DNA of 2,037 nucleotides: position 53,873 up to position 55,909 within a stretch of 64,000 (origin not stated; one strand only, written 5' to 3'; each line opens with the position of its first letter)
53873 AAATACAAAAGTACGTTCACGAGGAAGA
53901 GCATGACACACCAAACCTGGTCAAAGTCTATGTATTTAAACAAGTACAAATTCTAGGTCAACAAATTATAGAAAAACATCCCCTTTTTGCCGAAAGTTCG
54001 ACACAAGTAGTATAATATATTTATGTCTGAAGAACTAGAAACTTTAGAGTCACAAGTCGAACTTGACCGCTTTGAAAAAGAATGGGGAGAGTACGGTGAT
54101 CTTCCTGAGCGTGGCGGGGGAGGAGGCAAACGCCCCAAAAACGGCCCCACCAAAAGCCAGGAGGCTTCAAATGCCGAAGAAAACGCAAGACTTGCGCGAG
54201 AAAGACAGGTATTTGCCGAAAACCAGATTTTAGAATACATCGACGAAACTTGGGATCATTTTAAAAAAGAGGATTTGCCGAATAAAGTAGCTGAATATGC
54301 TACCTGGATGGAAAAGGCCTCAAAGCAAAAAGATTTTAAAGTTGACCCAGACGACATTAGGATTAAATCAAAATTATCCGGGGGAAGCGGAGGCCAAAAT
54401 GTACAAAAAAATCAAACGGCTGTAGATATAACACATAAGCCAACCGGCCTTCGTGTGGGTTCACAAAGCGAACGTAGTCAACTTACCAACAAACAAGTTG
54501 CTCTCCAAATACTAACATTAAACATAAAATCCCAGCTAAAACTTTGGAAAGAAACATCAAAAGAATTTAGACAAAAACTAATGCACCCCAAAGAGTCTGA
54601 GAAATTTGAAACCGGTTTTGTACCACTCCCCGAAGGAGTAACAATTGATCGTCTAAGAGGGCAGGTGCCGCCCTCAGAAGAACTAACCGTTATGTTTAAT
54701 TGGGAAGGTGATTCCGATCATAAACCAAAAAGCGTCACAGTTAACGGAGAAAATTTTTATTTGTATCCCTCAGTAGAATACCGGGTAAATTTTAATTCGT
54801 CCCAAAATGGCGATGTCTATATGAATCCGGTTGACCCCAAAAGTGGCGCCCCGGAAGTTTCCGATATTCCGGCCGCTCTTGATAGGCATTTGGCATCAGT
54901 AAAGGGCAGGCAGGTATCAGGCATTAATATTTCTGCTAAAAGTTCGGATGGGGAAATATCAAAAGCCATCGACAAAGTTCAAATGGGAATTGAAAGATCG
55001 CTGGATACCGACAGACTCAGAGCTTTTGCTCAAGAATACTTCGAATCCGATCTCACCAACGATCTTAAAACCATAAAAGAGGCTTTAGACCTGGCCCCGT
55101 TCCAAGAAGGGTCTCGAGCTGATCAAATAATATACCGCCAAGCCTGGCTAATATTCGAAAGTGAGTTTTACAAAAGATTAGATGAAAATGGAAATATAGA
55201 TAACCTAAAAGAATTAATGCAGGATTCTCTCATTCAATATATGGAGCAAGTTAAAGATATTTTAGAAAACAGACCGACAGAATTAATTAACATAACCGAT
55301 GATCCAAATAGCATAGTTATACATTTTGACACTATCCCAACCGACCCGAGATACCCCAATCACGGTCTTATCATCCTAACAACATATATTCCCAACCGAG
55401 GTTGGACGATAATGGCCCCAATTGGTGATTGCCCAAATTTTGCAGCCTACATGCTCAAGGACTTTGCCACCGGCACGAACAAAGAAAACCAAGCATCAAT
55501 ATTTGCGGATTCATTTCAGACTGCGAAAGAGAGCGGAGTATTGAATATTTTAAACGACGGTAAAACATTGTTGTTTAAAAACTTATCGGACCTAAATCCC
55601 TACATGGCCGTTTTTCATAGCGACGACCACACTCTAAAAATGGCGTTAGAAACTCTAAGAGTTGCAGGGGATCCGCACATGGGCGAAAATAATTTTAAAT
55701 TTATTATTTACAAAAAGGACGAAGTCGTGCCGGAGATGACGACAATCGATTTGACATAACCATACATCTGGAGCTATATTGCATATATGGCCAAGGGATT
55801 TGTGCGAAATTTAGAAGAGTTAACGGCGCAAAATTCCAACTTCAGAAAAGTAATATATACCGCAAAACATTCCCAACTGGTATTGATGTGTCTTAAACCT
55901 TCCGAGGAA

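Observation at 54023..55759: Stand-alone release-factor GGQ domain fused to a large uncharacterised C-terminal domain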

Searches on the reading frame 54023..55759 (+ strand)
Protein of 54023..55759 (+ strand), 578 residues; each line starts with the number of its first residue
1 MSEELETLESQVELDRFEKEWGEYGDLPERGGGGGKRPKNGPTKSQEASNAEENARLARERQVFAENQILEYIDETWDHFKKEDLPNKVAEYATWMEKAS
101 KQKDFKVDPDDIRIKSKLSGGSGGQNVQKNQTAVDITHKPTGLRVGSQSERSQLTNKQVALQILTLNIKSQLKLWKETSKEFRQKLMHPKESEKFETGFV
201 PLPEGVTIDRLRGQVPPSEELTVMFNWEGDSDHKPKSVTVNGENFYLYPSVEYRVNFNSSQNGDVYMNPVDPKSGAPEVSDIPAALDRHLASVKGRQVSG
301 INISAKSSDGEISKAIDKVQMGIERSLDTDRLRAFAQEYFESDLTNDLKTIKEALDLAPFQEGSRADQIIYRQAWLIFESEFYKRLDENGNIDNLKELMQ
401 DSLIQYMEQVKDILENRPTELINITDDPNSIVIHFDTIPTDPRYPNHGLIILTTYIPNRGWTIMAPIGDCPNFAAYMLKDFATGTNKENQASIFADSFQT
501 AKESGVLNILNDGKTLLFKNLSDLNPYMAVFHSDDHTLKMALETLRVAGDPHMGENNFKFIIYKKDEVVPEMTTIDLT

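Call 3: search_protein_families(library=pfam, proteins=[window:54023-55759:+], max_evalue=1)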
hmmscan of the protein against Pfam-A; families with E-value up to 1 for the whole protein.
window:54023-55759:+ (578 aa): 1 family
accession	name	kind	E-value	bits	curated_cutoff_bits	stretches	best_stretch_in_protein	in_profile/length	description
PF00472.26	RF-1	-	1.8e-20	73.4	35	1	103-184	3-86/116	RF-1 domain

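Call 4: search_protein_families(library=ncbifam, proteins=[window:54023-55759:+], max_evalue=1)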
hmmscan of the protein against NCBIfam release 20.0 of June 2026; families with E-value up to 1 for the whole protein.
window:54023-55759:+ (578 aa): 5 families
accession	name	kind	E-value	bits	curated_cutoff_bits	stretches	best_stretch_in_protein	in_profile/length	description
TIGR00019.1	prfA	equivalog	3.8e-20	72.1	423.25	1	103-196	215-310/361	peptide chain release factor 1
NF001859.2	PRK00591.1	equivalog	2e-19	69.9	400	1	101-181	205-287/347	peptide chain release factor 1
TIGR00020.2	prfB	exception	1.3e-17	63.9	370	1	100-181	217-294/353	peptide chain release factor 2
TIGR03072.1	release_prfH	equivalog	5.4e-15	55.4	166.65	1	102-180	98-176/200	peptide chain release factor H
NF006718.0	PRK09256.1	equivalog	1.4e-05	24.8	100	1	102-137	7-42/140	alternative ribosome rescue aminoacyl-tRNA hydrolase ArfB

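Call 5: find_homologous_proteins(query=window:54023-55759:+, max_evalue=0.001)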
Query window:54023-55759:+ (578 aa): 38 proteins with E <= 0.001 among 8000 candidates.
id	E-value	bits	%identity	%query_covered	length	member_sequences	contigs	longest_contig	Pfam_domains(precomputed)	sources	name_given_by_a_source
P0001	0.0e+0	1312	100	100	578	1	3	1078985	PF00472.27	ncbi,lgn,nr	ncbi:MAG: peptide chain release factor-like protein [Candidatus Woesebacteria bacterium]|nr:MAG: pep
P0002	2.6e-170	586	48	98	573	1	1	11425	PF00472.27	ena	-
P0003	2.1e-145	504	45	96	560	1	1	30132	-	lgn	-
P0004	1.9e-120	422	64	34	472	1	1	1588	PF00472.27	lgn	-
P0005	3.4e-11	61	57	12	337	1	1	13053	PF03462.24,PF00472.27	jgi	jgi:peptide chain release factor 2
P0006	8.3e-11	60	61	11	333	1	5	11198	PF03462.24,PF00472.27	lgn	-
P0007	1.6e-10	59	41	18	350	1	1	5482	PF03462.24,PF00472.27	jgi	-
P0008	1.9e-10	58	42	18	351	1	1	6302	PF03462.24,PF00472.27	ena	-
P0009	2.0e-10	58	53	12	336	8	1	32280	PF03462.24,PF00472.27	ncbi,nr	ncbi:MAG: peptide chain release factor 2 [Deltaproteobacteria bacterium]|nr:peptide chain release fa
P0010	2.6e-10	58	41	18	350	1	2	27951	PF03462.24,PF00472.27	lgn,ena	-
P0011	2.6e-10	58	41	18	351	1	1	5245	PF03462.24,PF00472.27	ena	-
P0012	6.1e-10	57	50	11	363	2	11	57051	PF03462.24,PF00472.27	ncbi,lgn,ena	-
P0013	1.1e-9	56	49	11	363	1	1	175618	PF03462.24,PF00472.27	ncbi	-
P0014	1.5e-9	56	57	11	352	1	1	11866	PF03462.24,PF00472.27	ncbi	-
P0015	1.5e-9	56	57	11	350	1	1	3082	PF03462.24,PF00472.27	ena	-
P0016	1.6e-9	55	38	17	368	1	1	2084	PF03462.24,PF00472.27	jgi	jgi:peptide chain release factor 1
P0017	1.8e-9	55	47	13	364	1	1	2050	PF03462.24,PF00472.27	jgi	jgi:peptide chain release factor 2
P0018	4.1e-9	54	42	17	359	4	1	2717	PF03462.24,PF00472.27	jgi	jgi:peptide chain release factor 1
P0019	4.9e-9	54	48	16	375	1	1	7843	PF03462.24,PF00472.27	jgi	jgi:peptide chain release factor 1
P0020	6.5e-9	53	46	13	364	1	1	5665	PF03462.24,PF00472.27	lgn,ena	-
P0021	6.7e-9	53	54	11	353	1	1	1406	PF03462.24,PF00472.27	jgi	-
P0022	7.8e-9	53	54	11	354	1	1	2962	PF03462.24,PF00472.27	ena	-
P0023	2.2e-8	52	43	17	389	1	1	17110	PF03462.24,PF00472.27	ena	-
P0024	2.2e-8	52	43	17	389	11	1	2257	PF03462.24,PF00472.27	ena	-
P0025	2.2e-8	52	43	17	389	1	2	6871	PF03462.24,PF00472.27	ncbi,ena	-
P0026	2.2e-8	52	43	17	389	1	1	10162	PF03462.24,PF00472.27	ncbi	-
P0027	5.1e-8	50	56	9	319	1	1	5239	PF03462.24,PF00472.27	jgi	jgi:peptide chain release factor 2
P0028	6.0e-8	50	36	19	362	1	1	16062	PF03462.24,PF00472.27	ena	-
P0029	3.7e-7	48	45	11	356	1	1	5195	PF03462.24,PF00472.27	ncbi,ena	-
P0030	3.8e-7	48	46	13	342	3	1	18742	PF03462.24,PF00472.27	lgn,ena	-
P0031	9.5e-7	46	45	13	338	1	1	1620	PF03462.24,PF00472.27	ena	-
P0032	3.2e-6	45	51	10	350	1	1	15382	PF03462.24,PF00472.27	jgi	-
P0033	3.3e-6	44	51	10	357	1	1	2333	PF03462.24,PF00472.27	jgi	-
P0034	3.3e-6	44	51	10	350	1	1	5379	PF03462.24,PF00472.27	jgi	-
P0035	8.3e-6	43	48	11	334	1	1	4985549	PF03462.24,PF00472.27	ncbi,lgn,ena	-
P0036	8.5e-6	43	50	10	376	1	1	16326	PF03462.24,PF00472.27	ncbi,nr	ncbi:MAG: peptide chain release factor 2 [Candidatus Aminicenantes bacterium]|nr:peptide chain relea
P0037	2.5e-4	38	45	10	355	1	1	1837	PF03462.24,PF00472.27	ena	-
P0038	9.5e-4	36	33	18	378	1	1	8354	PF03462.24,PF00472.27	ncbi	-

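Call 6: search_solved_structures(query=window:54023-55759:+, max_evalue=1, show_alignments=2)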
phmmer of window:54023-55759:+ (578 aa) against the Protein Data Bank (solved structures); distinct sequences matched with E-value up to 1: 45.
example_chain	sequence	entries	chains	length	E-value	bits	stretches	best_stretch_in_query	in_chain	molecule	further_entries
2fvo_A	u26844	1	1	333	1.1e-14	57.5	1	101-201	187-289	Peptide chain release factor 1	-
1rq0_A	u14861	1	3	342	1.2e-14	57.4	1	101-201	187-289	Peptide chain release factor 1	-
8oin_Aa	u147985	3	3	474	3.7e-12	49.2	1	102-178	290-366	Peptide chain release factor 1, mitochondrial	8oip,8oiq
8oir_Aa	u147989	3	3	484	1.5e-10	43.9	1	102-182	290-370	Peptide chain release factor 1, mitochondrial | Peptide chain release factor 1, mitochondrial,mtRF1(AAQ)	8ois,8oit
4v4r_AY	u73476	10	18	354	7.3e-10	41.6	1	98-186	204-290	Peptide chain release factor 1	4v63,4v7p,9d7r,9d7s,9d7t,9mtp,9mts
1zbt_A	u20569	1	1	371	8.3e-10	41.4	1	101-172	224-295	Peptide chain release factor 1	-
7nqh_BL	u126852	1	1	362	1.2e-09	40.9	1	105-183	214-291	Peptide chain release factor 1-like, mitochondrial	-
5o2r_v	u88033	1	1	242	1.8e-09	40.3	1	107-185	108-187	Peptide chain release factor RF1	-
6orl_A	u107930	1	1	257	2e-09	40.1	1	107-172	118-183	Peptide chain release factor 1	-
6osk_A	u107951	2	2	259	2.1e-09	40.1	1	107-172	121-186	Peptide chain release factor 1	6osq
2b3t_B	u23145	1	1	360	2.3e-09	40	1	107-172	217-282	Peptide chain release factor 1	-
6gxn_v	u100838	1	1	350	2.7e-09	39.7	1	107-172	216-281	Peptide chain release factor RF1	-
5j30_QY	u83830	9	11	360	2.9e-09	39.6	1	107-172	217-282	Peptide chain release factor 1 | Peptide chain release factor RF1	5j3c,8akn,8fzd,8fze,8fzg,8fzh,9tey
7m5d_A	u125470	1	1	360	2.9e-09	39.6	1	107-172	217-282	Peptide chain release factor 1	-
6dnc_MA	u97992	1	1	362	2.9e-09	39.6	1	107-172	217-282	Peptide chain release factor 1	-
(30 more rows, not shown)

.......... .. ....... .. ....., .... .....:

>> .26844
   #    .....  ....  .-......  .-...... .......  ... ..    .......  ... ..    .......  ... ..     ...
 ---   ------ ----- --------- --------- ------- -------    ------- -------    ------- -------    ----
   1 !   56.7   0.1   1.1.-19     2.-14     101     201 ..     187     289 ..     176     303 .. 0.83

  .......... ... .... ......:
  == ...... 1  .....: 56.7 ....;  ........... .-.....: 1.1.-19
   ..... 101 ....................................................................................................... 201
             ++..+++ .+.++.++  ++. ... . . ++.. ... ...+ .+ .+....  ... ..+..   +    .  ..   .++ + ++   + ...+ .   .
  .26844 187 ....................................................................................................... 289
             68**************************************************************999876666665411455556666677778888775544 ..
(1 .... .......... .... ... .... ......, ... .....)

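Call 8: find_encoding_contigs(protein=P0002, flank=10000, max_places=4)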
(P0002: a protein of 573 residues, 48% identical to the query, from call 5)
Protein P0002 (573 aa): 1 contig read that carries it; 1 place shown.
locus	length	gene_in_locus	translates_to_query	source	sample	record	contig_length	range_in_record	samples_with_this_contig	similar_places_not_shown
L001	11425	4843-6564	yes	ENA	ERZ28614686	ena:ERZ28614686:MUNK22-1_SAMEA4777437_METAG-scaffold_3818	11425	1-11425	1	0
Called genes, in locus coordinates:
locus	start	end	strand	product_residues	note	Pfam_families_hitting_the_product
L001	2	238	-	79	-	?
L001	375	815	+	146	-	-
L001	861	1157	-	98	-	-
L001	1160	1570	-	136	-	-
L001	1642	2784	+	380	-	PF00438:S-AdoMet_synt_N, PF02772:S-AdoMet_synt_M, PF02773:S-AdoMet_synt_C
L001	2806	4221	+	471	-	-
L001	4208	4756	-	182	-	-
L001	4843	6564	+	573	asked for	PF00472:RF-1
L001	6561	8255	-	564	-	PF07737:ATLF (weak)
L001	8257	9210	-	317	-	PF02899:Phage_int_SAM_1, PF13102:Phage_int_SAM_5 (weak), PF13495:Phage_int_SAM_4 (weak), PF00589:Phage_integrase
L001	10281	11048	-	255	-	PF18900:DUF5656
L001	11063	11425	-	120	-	?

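Call 9: find_encoding_contigs(protein=P0003, flank=10000, max_places=4)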
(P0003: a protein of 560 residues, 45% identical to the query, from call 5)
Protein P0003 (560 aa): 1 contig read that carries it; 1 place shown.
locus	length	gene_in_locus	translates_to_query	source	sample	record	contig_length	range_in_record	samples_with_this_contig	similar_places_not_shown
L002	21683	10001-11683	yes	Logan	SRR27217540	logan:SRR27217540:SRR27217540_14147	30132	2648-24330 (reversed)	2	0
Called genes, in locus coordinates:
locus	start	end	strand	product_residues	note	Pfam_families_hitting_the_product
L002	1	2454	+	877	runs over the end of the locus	PF00521:DNA_topoisoIV, PF03989:DNA_gyraseA_C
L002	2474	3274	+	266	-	PF04402:SIMPL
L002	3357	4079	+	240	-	PF01476:LysM, PF03734:YkuD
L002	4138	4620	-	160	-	-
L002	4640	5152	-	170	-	PF00561:Abhydrolase_1 (weak)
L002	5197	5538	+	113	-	-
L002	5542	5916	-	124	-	PF07883:Cupin_2, PF02311:AraC_binding (weak)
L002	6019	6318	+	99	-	-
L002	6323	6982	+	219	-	-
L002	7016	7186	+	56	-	-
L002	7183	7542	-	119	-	-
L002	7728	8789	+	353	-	PF00438:S-AdoMet_synt_N, PF02772:S-AdoMet_synt_M, PF02773:S-AdoMet_synt_C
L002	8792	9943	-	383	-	PF07690:MFS_1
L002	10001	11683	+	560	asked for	-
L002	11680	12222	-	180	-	-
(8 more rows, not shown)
